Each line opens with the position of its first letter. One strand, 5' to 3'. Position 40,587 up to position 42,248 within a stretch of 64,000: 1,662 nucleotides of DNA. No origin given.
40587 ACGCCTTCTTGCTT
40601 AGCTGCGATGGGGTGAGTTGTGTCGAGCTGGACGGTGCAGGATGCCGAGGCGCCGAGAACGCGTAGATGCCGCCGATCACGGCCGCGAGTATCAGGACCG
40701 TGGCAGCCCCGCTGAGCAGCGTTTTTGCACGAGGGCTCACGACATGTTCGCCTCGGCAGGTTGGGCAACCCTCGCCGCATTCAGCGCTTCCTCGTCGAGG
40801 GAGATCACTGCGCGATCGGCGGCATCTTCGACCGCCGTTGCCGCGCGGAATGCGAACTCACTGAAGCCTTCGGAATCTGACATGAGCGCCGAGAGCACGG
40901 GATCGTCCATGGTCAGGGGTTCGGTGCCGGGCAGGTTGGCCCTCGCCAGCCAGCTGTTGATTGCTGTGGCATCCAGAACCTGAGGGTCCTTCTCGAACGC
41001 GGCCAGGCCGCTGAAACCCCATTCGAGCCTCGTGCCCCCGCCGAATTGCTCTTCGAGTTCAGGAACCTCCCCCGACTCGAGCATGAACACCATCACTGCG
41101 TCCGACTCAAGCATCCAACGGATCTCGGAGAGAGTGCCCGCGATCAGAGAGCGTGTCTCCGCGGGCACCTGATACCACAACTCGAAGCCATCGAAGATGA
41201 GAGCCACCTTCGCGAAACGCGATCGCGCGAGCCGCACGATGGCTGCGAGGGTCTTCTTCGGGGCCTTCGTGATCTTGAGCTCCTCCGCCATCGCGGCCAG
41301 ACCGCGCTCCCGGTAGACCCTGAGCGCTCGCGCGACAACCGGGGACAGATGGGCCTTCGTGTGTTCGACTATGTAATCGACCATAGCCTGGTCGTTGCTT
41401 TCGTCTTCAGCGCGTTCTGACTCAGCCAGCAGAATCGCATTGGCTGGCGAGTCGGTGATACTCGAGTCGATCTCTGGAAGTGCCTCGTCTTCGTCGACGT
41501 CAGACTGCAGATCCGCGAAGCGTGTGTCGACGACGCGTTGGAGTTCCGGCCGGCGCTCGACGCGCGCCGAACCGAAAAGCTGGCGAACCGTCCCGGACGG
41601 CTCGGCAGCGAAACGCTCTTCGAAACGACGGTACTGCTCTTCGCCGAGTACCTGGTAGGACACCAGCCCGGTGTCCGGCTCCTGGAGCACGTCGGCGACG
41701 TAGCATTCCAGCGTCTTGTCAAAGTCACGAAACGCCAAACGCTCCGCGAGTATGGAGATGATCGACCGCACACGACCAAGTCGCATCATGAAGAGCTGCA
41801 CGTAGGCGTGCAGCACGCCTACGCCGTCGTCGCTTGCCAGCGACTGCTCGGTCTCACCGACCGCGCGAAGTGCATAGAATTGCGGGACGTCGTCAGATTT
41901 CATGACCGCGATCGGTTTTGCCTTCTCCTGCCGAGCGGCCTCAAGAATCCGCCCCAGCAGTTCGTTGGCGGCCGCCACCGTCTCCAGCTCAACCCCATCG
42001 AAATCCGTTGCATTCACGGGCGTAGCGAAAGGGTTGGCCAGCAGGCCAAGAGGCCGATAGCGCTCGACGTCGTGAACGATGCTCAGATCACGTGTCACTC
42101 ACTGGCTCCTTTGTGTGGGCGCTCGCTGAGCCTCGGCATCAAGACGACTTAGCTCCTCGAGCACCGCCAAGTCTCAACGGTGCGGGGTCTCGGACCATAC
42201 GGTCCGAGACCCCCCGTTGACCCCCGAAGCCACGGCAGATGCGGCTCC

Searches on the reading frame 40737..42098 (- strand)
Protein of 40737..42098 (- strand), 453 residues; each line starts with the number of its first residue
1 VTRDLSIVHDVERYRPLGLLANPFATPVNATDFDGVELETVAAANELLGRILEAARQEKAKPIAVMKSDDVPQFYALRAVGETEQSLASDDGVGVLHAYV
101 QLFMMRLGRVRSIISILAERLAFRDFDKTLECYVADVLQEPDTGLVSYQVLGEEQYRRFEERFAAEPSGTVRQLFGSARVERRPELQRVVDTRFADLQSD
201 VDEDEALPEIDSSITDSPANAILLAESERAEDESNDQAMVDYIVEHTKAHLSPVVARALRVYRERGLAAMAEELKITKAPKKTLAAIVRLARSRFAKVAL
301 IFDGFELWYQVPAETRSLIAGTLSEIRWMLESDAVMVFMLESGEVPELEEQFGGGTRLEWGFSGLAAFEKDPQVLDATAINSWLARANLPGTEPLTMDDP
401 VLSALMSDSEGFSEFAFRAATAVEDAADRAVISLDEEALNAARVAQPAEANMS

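Call 3: search_protein_families(library=pfam, proteins=[window:40737-42098:-], max_evalue=0.01)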
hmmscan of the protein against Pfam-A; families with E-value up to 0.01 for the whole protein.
window:40737-42098:- (453 aa): 0 families

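Call 23: search_protein_families(library=ncbifam, proteins=[window:40737-42098:-], max_evalue=0.01)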
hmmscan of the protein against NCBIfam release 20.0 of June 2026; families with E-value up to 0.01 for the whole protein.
window:40737-42098:- (453 aa): 0 families

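Call 62: find_homologous_proteins(query=window:40737-42098:-, max_evalue=0.00001)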
Query window:40737-42098:- (453 aa): 113 proteins with E <= 0.00001 among 8000 candidates.
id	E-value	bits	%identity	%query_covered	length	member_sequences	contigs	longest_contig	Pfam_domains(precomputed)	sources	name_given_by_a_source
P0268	6.9e-286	966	100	100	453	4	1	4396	-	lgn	-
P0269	9.4e-169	580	62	96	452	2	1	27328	-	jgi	jgi:hypothetical protein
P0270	3.4e-168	578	62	100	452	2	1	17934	-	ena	-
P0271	5.7e-168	577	62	100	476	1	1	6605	-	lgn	-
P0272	1.2e-167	576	62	96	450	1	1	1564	-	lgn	-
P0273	1.8e-166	572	60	98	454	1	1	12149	-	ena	-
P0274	2.0e-164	566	61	99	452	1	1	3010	-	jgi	jgi:hypothetical protein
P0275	1.6e-162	559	58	100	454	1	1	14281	-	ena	-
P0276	5.0e-162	558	59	100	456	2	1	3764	-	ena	-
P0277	8.9e-160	550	57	100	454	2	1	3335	-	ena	-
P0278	6.7e-158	544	58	98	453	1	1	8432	-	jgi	jgi:hypothetical protein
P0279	8.2e-154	531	58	98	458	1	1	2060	-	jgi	jgi:hypothetical protein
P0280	4.5e-151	522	56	99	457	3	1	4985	-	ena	-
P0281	3.9e-150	519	55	100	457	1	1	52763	-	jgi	jgi:hypothetical protein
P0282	1.2e-149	517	56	97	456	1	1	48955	-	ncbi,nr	ncbi:MAG: hypothetical protein P4L93_02320 [Coriobacteriia bacterium]|nr:hypothetical protein [Corio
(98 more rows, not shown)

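Call 70: predict_structure(alignment_id=A1)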
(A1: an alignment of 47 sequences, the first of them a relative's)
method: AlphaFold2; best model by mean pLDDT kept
length: 453 residues; sequences in the alignment: 47
mean_pLDDT: 92.9   pTM: 0.91
mean pLDDT of the five models: 92.9, 92.4, 91.0, 90.5, 89.7
residues with pLDDT >= 90: 372; 70-90: 67; 50-70: 9; < 50: 5
segments of 3 or more residues with pLDDT < 50: 450-453
pLDDT, mean of each block of 10 residues (from residue 1): 75 97 86 89 97 97 96 94 95 96 94 97 96 98 97 96 97 93 89 88 87 88 80 78 98 97 95 96 98 98 95 95 97 98 94 94 92 95 97 96 97 96 97 97 80 35
secondary structure, 60 per line:
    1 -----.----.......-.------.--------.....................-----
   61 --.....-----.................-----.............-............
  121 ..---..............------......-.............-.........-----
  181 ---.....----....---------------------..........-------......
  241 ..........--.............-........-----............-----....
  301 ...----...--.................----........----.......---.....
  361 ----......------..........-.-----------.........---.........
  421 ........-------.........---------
elements in order: H11-17 H35-55 E63-67 H73-89 E95-101 H102-107 H109-122 H126-139 H146-151 H153-165 H167-175 H184-188 H193-196 H218-227 H235-250 H253-265 H267-274 H280-291 E297-303 H313-329 E334-341 H346-352 E356-360 H365-370 H377-386 H400-408 H412-428 H436-444
